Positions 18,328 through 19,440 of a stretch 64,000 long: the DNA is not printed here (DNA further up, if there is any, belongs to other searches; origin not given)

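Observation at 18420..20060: DehI-family protein translationally coupled to cobA (SUMT) and divergent from cbiD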

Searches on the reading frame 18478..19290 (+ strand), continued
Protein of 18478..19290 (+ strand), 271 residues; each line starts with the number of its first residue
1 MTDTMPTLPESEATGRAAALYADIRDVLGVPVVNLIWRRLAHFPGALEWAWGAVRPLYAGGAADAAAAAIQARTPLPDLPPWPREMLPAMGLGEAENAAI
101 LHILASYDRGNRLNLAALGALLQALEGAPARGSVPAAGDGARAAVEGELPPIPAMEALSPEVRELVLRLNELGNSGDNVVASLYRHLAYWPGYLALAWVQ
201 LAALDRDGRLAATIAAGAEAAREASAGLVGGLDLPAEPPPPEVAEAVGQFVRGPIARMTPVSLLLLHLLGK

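Call 18: search_protein_families(library=pfam, proteins=[L034:5193-5990:+, L043:4469-5014:+, L043:3796-4449:+, L073:5051-5956:+, L072:7836-8324:+, L055:8156-9805:+, L047:5084-5992:+, L020:3106-3537:+, L012:5106-5948:+, L014:4158-5321:-], max_evalue=0.001)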
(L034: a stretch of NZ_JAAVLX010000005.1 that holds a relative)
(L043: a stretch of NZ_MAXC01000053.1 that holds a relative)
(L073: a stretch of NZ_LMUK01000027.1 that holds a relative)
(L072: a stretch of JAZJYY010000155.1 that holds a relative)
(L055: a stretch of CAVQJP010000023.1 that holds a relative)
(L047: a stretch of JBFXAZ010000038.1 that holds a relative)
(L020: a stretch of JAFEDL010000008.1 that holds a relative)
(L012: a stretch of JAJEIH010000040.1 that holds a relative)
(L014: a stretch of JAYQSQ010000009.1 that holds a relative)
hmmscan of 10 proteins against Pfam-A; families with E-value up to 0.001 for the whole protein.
L034:5193-5990:+ (265 aa): 1 family
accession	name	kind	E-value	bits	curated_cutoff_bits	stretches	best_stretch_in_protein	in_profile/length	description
PF01557.24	FAA_hydrolase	-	3.2e-18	66.6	23.9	1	103-263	57-212/214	Fumarylacetoacetate (FAA) hydrolase C-terminal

L043:4469-5014:+ (181 aa): 2 families
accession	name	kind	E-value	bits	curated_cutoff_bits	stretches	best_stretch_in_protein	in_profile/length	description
PF21157.2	DksA_N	-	3.7e-30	104.4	27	1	65-135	1-71/71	DnaK suppressor protein DksA, N-terminal domain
PF01258.23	zf-dskA_traR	-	2.1e-12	47.3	24.9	1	139-173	2-36/36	Prokaryotic dksA/traR C4-type zinc finger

L043:3796-4449:+ (217 aa): 4 families
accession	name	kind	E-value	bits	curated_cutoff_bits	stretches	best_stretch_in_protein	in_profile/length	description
PF13460.12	NAD_binding_10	-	3.6e-26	92.6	27.2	1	21-205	1-183/184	NAD(P)H-binding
PF05368.20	NmrA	-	6.7e-11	42.8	27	1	15-107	3-103/298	NmrA-like family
PF01370.27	Epimerase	-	7.1e-07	29.3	20.9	1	17-85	1-70/240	NAD dependent epimerase/dehydratase family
PF03807.23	F420_oxidored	-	1.5e-05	26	21.6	1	16-72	1-58/94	NADP oxidoreductase coenzyme F420-dependent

L073:5051-5956:+ (301 aa): 1 family
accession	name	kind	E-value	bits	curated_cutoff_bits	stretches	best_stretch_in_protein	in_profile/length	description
PF04909.20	Amidohydro_2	-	1.3e-61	209.3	26.4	1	22-301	1-289/289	Amidohydrolase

L072:7836-8324:+ (162 aa): 1 family
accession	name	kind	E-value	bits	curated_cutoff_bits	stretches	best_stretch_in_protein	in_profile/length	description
PF04073.20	tRNA_edit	-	3.9e-26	92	25.5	1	34-147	5-121/123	Aminoacyl-tRNA editing domain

L055:8156-9805:+ (549 aa): 2 families
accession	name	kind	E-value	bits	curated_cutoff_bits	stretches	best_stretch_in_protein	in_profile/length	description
PF07690.21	MFS_1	-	3.4e-58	197.7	33.4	1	57-450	1-346/347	Major Facilitator Superfamily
PF00083.30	Sugar_tr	-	8e-08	32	22.3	1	69-230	28-194/452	Sugar (and other) transporter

L047:5084-5992:+ (302 aa): 1 family
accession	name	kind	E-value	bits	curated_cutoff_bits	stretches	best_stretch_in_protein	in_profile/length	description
PF05721.19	PhyH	-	3.1e-31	109.7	22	1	22-233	3-211/213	Phytanoyl-CoA dioxygenase (PhyH)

L020:3106-3537:+ (143 aa): 0 families

L012:5106-5948:+ (280 aa): 5 families
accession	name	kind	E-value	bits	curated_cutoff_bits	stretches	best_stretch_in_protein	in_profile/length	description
PF13561.12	adh_short_C2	-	3.5e-55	187.6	27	1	48-277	1-236/236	Enoyl-(Acyl carrier protein) reductase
PF00106.31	adh_short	-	1.9e-50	171.5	26.6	1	42-227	1-190/195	short chain dehydrogenase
PF08659.16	KR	-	3.8e-08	33.9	22.6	1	43-208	2-167/180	KR domain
PF01370.27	Epimerase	-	2.4e-06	27.6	20.9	1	45-175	2-117/240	NAD dependent epimerase/dehydratase family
PF02826.25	2-Hacid_dh_C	-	0.00067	19.5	25.1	0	35-77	30-71/178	D-isomer specific 2-hydroxyacid dehydrogenase, NAD binding domain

L014:4158-5321:- (387 aa): 7 families
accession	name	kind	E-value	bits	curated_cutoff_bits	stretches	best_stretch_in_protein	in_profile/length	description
PF01266.30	DAO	-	1.7e-61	209.1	27.9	1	24-384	1-353/353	FAD dependent oxidoreductase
PF13450.12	NAD_binding_8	-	2e-07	31.6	21.9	1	27-66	1-40/68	NAD(P)-binding Rossmann-like domain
PF07992.20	Pyr_redox_2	-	3.7e-06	27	26.1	1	23-70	143-190/291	Pyridine nucleotide-disulphide oxidoreductase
PF00890.30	FAD_binding_2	-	1.9e-05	24.5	20.4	1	24-61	1-38/414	FAD binding domain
PF01946.23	Thi4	-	0.00017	21.4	26.2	1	22-59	17-55/235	Thi4 family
PF03486.20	HI0933_like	-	0.00025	21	50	1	24-59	2-37/244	HI0933-like protein Rossmann domain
PF00070.33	Pyr_redox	-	0.00032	21.6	22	0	26-58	3-35/82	Pyridine nucleotide-disulphide oxidoreductase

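Call 27: predict_structure(alignment_id=A1)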
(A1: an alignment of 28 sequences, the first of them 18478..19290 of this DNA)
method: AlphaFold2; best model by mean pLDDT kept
length: 271 residues; sequences in the alignment: 28
mean_pLDDT: 93.2   pTM: 0.91
mean pLDDT of the five models: 93.2, 92.8, 92.2, 92.2, 92.1
residues with pLDDT >= 90: 234; 70-90: 23; 50-70: 12; < 50: 2
segments of 3 or more residues with pLDDT < 50: none
pLDDT, mean of each block of 10 residues (from residue 1): 75 95 97 95 97 97 95 95 94 95 96 98 93 65 84 93 97 88 95 97 97 97 95 95 96 96 97 92
secondary structure, 60 per line:
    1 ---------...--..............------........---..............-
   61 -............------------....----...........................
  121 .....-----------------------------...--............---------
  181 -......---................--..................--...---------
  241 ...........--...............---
elements in order: H15-28 H35-42 H46-59 H62-73 H86-89 H94-125 H160-171 H182-187 H191-206 H209-226 H241-251 H254-268

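Call 29: search_protein_representatives(alignment_id=A1)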
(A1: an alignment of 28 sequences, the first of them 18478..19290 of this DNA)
Query: 28 sequences, 273 profile positions. Proteins with E-value up to 0.001 (for the whole library): 2233; up to 1e-10: 1505; up to 1e-30: 689. The best 150 are listed.
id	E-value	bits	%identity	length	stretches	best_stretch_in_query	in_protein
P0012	3.2e-109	381.5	-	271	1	1-271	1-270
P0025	5.2e-104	364.5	-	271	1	1-272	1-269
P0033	1.4e-99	349.9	-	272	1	2-270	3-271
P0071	4.5e-98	345.0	-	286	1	3-272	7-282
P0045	1.3e-95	336.9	-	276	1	2-271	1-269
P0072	1.3e-91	323.8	-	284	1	1-270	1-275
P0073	5.5e-91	321.8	-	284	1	3-272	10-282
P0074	9.4e-91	321.0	-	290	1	3-271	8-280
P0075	1.2e-90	320.7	-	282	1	3-272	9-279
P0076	9.3e-90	317.7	-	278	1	1-271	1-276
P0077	1.5e-89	317.0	-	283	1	3-272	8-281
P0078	2.9e-88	312.8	-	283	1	3-271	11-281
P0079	2.1e-87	310.0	-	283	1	2-271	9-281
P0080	4.5e-87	308.9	-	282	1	1-268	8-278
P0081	5.0e-87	308.8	-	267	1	1-271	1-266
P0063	6.0e-70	252.8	-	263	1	3-272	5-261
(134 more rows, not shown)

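Call 30: fold_search(model_id=the predicted structure, library=pdb)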
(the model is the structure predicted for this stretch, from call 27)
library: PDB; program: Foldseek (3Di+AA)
matches with E <= 10: 66; with E <= 0.001: 12
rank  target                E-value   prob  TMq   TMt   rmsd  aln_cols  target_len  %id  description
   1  3bjx_D                2.5e-08  1.00  0.77  0.68   4.0       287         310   26  Structure of a Group I haloacid dehalogenase from Pseudomonas putida strain PP3 (released 2008-04-01)
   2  4n2x_A                9.6e-08  1.00  0.81  0.74   4.1       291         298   22  Crystal Structure of DL-2-haloacid dehalogenase (released 2013-11-27)
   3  3bjx_B                1.3e-07  1.00  0.80  0.74   3.7       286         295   26  Structure of a Group I haloacid dehalogenase from Pseudomonas putida strain PP3 (released 2008-04-01)
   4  3bjx_A                2.5e-07  1.00  0.80  0.71   3.6       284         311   25  Structure of a Group I haloacid dehalogenase from Pseudomonas putida strain PP3 (released 2008-04-01)
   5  3wj8_A                1.1e-06  1.00  0.76  0.70   5.5       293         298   23  Crystal Structure of DL-2-haloacid dehalogenase mutant with 2-bromo-2-methylpropionate (released 2013-11-27)
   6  5gzx_A                3.1e-06  1.00  0.72  0.67   5.5       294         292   20  The complex structure of D-2-haloacid dehalogenase mutant with D-2-CPA (released 2017-10-04)
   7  5gzy_A                3.8e-06  1.00  0.71  0.67   5.5       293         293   20  The complex structure of D-2-haloacid dehalogenase with L-LA (released 2017-10-04)
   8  5gzy_B                3.8e-06  1.00  0.71  0.67   5.5       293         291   20  The complex structure of D-2-haloacid dehalogenase with L-LA (released 2017-10-04)
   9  5h00_D                6.5e-06  1.00  0.69  0.65   6.9       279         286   21  The crystal structure of D-2-haloacid dehalogenase (released 2017-10-04)
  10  5h00_B                8.6e-06  1.00  0.74  0.69   5.3       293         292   18  The crystal structure of D-2-haloacid dehalogenase (released 2017-10-04)
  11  5h00_C                9.4e-06  1.00  0.68  0.64   6.1       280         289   20  The crystal structure of D-2-haloacid dehalogenase (released 2017-10-04)
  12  5h01_A                3.0e-05  1.00  0.67  0.63   7.2       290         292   19  The crystal structure of D-2-halacid dehalogenase mutant (released 2017-10-04)
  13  6a4v_B                3.6e-01  0.06  0.12  0.12  24.6       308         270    9  Open Reading frame 49 (released 2019-06-26)
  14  4v7f_o                1.3e+00  0.08  0.13  0.11  18.9       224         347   14  Arx1 pre-60S particle. (released 2014-07-09)
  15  8r2s_B                1.3e+00  0.05  0.17  0.17  20.0       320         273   10  Heme-dependent l-tyrosine hydroxylase (TyrH) from Streptomyces sclerotialus: fourfold mutant (released 2024-12-18)
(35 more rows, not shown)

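Call 34: find_encoding_contigs(protein=P0023, flank=6000, max_places=2)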
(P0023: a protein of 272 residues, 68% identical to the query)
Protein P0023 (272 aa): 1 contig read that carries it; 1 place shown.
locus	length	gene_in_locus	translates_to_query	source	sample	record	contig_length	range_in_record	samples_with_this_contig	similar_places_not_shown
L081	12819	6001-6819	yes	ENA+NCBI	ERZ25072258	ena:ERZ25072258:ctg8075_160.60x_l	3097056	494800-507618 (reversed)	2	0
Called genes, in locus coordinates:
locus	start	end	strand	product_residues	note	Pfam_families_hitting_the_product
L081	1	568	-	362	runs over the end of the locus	PF09839:DUF2066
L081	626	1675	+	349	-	PF00586:AIRS, PF02769:AIRS_C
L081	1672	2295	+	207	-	PF00551:Formyl_trans_N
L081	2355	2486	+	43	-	-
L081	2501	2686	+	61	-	-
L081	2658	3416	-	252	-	PF02571:CbiJ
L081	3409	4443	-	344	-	PF01888:CbiD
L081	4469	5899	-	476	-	PF00939:Na_sulph_symp, PF03600:CitMHS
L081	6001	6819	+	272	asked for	-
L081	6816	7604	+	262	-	PF00590:TP_methylase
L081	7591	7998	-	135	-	PF00011:HSP20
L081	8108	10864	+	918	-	PF13510:Fer2_4, PF13237:Fer4_10 (weak), PF14697:Fer4_21 (weak), PF22117:Fer4_Nqo3 (weak), PF12838:Fer4_7, PF04879:Molybdop_Fe4S4, PF00384:Molybdopterin, PF01568:Molydop_binding, +3 more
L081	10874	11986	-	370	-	PF00296:Bac_luciferase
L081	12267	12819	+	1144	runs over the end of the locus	PF00041:fn3 (weak), PF05345:He_PIG, PF03797:Autotransporter (weak)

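Call 35: find_encoding_contigs(protein=P0027, flank=6000, max_places=2)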
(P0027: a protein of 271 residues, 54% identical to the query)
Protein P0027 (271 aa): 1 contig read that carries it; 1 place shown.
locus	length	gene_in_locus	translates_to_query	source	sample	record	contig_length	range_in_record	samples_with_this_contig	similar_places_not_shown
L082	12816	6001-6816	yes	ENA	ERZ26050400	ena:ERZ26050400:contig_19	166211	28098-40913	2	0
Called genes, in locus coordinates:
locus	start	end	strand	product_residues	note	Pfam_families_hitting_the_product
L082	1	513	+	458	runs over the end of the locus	PF13701:DDE_Tnp_1_4, PF01609:DDE_Tnp_1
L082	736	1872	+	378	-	PF13304:AAA_21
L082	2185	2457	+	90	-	-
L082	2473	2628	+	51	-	-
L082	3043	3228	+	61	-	-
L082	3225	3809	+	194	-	-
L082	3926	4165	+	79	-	-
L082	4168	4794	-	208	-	PF02571:CbiJ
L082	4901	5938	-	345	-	PF01888:CbiD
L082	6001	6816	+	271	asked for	-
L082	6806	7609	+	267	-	PF00590:TP_methylase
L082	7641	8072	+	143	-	PF13664:DUF4149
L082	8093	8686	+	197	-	PF02630:SCO1-SenC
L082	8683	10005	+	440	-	PF01656:CbiA, PF13500:AAA_26, PF07685:GATase_3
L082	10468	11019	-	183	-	PF13563:2_5_RNA_ligase2 (faint)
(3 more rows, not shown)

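Call 37: find_encoding_contigs(protein=P0028, flank=6000, max_places=3)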
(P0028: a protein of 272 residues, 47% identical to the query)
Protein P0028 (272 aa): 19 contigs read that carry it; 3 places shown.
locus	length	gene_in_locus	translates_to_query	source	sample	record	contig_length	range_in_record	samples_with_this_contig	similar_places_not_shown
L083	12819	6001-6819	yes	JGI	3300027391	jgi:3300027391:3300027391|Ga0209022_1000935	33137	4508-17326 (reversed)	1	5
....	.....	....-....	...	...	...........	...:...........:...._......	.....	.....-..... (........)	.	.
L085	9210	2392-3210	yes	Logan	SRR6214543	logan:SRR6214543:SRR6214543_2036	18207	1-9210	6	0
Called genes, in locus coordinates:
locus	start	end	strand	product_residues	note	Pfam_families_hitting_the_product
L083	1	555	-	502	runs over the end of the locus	PF01970:TctA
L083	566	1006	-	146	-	PF07331:TctB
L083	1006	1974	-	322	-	PF03401:TctC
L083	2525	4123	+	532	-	PF01921:tRNA-synt_1f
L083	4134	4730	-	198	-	PF01323:DSBA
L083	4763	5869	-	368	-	PF00890:FAD_binding_2 (weak), PF01266:DAO, PF13450:NAD_binding_8 (weak)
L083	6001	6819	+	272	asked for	-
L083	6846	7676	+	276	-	-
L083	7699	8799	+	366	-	PF02746:MR_MLE_N, PF13378:MR_MLE_C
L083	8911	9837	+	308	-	PF01656:CbiA (weak), PF09140:MipZ, PF10609:ParA (weak), PF13614:AAA_31 (weak)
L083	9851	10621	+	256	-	-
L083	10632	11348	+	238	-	PF03656:Pam16 (faint), PF00226:DnaJ (weak)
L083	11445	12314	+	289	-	PF00483:NTP_transferase, PF12804:NTP_transf_3 (weak)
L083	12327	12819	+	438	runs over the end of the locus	PF03721:UDPG_MGDP_dh_N, PF00984:UDPG_MGDP_dh, PF03720:UDPG_MGDP_dh_C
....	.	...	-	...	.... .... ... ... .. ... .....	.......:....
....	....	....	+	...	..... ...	-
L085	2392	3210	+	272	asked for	-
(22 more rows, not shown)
